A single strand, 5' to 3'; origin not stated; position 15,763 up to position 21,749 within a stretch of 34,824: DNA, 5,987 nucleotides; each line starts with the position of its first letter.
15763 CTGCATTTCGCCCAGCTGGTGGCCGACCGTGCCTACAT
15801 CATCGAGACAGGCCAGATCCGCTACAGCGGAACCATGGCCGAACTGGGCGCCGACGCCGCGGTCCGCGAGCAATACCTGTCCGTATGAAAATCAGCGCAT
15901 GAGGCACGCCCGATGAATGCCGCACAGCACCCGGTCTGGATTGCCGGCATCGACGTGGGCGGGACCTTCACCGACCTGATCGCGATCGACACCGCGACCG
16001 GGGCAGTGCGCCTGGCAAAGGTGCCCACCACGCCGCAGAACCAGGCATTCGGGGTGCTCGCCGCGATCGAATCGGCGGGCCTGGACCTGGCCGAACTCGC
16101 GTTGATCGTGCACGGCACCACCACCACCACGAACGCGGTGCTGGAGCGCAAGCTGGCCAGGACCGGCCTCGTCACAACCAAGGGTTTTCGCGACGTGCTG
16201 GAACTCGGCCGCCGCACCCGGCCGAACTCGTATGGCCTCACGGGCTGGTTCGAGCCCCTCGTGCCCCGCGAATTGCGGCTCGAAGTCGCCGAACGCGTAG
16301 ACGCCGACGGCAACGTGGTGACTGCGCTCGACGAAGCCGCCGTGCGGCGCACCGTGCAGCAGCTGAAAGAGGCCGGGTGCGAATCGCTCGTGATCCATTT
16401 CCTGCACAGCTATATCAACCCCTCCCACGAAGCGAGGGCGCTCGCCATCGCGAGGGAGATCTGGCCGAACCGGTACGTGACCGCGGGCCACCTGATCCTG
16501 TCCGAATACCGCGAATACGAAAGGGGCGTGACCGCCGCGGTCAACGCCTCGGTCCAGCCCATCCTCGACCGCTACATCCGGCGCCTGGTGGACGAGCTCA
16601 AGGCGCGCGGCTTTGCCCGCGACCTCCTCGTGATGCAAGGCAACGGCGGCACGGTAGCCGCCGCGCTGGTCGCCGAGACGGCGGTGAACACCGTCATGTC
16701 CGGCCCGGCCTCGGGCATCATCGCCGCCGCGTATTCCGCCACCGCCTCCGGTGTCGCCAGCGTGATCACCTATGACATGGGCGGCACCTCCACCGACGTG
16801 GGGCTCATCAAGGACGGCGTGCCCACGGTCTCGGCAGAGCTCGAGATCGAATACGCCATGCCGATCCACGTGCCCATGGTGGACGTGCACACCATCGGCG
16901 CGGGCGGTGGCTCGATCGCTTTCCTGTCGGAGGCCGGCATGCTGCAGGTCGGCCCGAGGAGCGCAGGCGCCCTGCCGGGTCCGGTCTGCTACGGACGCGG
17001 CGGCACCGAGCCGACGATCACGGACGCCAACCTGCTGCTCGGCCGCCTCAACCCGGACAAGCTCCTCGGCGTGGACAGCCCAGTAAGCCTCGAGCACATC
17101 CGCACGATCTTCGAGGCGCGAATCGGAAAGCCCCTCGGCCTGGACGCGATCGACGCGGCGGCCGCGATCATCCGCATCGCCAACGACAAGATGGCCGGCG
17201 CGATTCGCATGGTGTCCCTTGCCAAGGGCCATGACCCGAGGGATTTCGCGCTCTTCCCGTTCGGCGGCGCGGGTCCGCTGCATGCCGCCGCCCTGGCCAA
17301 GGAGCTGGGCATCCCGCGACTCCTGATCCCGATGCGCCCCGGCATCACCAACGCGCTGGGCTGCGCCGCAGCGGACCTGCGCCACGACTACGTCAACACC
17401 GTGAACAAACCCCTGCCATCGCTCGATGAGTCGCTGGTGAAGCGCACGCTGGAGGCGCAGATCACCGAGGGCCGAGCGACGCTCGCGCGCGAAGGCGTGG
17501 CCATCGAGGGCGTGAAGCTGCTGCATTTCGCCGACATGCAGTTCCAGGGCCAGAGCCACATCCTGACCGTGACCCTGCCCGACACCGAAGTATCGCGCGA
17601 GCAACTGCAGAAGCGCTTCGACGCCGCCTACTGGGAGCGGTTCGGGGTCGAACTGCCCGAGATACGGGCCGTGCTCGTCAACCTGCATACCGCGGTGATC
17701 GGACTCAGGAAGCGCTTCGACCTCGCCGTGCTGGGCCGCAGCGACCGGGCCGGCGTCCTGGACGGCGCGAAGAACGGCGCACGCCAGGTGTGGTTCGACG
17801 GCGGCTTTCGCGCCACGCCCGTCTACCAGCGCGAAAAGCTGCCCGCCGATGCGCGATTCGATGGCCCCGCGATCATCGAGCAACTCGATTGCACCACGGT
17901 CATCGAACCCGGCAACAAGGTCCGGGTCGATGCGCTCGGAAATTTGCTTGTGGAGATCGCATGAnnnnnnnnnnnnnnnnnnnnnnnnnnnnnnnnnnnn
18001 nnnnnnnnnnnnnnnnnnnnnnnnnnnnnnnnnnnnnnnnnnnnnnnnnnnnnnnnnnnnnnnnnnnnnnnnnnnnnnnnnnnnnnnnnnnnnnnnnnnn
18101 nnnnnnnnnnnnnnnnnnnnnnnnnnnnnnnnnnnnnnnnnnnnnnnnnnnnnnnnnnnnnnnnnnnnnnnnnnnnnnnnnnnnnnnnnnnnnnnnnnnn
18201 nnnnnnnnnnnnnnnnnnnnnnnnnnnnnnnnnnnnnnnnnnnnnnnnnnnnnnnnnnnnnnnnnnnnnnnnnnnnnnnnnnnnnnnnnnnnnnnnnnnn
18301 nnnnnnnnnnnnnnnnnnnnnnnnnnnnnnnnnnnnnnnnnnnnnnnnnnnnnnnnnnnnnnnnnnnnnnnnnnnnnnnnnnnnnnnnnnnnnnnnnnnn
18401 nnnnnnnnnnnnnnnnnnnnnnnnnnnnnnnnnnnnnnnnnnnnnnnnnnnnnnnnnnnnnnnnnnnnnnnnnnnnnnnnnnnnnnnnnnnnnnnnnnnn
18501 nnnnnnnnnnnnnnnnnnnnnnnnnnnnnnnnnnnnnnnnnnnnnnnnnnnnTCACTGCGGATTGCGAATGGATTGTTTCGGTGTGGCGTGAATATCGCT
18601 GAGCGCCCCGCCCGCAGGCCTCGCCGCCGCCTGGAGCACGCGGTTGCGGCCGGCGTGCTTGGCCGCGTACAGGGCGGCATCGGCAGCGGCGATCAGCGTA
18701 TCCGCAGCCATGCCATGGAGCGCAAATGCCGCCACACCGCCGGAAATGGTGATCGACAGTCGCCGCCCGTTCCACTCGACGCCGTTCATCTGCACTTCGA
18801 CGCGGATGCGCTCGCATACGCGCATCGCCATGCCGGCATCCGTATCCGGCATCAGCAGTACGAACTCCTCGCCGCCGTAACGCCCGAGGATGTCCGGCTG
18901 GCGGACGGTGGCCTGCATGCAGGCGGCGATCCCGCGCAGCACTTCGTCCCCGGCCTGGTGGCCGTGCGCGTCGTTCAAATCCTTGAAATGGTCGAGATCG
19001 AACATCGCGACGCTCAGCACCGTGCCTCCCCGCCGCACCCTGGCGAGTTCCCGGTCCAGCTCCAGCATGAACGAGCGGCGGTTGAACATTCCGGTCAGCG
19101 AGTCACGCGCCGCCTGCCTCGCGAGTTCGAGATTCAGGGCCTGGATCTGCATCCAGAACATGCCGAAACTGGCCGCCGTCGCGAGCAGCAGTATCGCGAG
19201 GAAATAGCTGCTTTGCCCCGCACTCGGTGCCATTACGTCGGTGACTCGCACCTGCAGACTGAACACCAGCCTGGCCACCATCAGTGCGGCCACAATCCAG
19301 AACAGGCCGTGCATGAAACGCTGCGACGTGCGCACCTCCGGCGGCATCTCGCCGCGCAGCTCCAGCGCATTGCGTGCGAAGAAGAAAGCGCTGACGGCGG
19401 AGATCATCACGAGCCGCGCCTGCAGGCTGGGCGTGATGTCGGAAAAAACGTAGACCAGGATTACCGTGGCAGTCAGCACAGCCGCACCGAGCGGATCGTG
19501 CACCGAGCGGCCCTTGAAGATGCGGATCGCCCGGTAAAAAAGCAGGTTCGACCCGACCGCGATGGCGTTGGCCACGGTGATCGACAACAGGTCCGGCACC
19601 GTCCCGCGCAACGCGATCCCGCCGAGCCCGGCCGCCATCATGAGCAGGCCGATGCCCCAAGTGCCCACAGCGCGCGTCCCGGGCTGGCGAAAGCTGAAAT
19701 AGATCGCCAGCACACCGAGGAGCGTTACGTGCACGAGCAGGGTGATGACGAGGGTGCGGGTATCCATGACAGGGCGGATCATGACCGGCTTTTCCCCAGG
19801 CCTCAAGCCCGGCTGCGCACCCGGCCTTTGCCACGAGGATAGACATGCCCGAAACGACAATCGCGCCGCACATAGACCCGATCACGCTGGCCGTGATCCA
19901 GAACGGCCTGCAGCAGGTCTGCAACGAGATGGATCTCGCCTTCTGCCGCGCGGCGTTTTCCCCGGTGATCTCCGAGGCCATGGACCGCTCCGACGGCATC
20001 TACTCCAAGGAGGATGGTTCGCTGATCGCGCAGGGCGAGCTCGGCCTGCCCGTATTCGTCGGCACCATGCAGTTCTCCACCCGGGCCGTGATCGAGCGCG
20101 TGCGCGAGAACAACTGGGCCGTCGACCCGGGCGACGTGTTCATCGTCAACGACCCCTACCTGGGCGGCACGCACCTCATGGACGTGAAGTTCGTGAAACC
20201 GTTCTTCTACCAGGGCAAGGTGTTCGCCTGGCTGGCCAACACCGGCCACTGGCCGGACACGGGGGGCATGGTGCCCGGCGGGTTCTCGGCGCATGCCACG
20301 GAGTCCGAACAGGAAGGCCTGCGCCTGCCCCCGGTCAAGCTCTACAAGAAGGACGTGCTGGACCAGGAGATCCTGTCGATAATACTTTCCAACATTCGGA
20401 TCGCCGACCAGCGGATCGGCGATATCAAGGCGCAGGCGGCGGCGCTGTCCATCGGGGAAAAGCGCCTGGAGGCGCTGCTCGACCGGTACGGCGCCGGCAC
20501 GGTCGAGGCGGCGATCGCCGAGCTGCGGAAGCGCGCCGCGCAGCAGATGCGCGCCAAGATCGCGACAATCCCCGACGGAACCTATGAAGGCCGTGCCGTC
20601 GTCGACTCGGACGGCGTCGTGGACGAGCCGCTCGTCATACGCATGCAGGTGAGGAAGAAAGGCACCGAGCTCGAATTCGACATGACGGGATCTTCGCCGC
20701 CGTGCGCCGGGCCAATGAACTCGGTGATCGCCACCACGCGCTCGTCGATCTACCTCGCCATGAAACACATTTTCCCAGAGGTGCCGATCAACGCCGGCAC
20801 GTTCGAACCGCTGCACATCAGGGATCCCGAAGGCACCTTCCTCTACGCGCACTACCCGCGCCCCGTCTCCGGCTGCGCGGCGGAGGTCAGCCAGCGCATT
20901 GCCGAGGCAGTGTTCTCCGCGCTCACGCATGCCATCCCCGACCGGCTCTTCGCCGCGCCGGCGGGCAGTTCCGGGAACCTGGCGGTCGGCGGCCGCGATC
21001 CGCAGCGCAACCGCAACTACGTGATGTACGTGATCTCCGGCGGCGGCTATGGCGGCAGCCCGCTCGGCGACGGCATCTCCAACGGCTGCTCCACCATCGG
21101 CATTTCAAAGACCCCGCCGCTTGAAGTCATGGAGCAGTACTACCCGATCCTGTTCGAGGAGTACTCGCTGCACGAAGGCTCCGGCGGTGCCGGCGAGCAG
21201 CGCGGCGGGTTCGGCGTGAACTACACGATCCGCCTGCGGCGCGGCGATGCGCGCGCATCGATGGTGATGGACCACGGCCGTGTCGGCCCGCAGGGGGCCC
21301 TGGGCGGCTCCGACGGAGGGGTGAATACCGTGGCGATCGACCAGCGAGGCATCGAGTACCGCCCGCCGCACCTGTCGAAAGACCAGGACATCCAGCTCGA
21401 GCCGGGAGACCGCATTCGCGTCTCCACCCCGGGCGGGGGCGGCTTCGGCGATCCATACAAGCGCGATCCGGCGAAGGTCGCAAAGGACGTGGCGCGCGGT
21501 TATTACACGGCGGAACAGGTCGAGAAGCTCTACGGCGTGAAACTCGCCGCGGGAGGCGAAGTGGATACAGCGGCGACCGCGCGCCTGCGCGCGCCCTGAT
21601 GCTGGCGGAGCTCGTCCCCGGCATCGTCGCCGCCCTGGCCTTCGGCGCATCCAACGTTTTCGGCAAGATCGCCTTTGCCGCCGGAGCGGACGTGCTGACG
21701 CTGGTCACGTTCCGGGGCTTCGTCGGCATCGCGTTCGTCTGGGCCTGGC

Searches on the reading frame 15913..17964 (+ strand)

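Call 8: search_protein_families(library=pfam, proteins=[window:15913-17964:+], max_evalue=0.0001)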
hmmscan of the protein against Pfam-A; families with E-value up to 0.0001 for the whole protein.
window:15913-17964:+ (683 aa): 3 families
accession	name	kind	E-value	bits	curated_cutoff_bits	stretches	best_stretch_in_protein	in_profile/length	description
PF01968.24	Hydantoinase_A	-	8.2e-92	308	22.9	1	204-492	1-290/291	Hydantoinase/oxoprolinase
PF05378.19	Hydant_A_N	-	6.7e-55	186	25.2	1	12-183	3-175/176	Hydantoinase/oxoprolinase N-terminal region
PF19278.4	Hydant_A_C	-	7.3e-11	42.2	21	1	522-674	27-184/193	Hydantoinase/oxoprolinase C-terminal domain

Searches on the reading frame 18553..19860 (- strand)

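Call 8: search_protein_families(library=pfam, proteins=[window:18553-19860:-], max_evalue=0.0001)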
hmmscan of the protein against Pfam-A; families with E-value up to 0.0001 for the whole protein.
window:18553-19860:- (435 aa): 1 family
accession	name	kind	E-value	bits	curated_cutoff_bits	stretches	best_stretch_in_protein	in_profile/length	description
PF00990.26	GGDEF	-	4.7e-44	150.4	23.8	1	250-407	1-161/161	Diguanylate cyclase, GGDEF domain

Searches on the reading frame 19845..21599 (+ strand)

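Call 8: search_protein_families(library=pfam, proteins=[window:19845-21599:+], max_evalue=0.0001)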
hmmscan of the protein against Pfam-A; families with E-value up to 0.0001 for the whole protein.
window:19845-21599:+ (584 aa): 1 family
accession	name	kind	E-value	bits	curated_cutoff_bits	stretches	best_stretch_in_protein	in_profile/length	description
PF02538.19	Hydantoinase_B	-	5.5e-164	546.9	26.8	1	11-537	1-519/519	Hydantoinase B/oxoprolinase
